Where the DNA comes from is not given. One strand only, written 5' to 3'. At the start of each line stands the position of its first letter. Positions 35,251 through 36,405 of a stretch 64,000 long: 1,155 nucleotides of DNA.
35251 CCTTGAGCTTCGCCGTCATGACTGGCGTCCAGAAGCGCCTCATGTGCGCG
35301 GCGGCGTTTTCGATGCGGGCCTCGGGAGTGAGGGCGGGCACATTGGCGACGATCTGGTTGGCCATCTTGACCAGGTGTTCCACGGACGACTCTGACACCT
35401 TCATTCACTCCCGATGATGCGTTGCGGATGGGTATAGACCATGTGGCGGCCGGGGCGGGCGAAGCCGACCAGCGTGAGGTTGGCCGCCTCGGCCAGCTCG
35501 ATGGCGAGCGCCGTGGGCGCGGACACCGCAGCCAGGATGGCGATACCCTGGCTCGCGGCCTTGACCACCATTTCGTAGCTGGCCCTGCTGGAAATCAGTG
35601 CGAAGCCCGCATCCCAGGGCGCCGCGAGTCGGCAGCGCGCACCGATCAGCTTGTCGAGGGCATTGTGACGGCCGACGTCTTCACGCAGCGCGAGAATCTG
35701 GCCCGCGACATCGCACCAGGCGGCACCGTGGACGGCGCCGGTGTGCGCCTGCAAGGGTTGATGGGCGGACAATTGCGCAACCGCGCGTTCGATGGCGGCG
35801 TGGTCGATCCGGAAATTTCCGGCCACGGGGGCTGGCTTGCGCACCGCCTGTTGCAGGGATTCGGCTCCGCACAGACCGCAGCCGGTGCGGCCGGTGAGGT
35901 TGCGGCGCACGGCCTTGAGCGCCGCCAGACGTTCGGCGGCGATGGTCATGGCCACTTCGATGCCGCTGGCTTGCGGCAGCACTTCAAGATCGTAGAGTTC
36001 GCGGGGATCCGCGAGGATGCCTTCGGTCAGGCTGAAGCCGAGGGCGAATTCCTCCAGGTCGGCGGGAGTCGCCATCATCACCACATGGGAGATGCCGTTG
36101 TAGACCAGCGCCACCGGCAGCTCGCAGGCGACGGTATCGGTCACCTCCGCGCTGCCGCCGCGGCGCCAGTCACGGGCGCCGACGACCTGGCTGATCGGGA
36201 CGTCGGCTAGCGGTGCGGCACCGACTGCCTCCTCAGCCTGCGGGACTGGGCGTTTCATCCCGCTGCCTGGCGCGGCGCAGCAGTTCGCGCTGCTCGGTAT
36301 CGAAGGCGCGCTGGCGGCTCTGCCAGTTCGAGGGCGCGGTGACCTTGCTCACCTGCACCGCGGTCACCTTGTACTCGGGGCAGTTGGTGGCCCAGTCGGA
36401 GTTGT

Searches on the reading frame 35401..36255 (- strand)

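Call 61: search_protein_families(library=pfam, proteins=[window:35401-36255:-], max_evalue=0.00001)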
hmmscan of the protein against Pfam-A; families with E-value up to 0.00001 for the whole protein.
window:35401-36255:- (284 aa): 1 family
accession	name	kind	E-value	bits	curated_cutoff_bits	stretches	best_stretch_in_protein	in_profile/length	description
PF02634.21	FdhD-NarQ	-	3.6e-78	263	27.2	1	43-280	1-236/237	FdhD/NarQ family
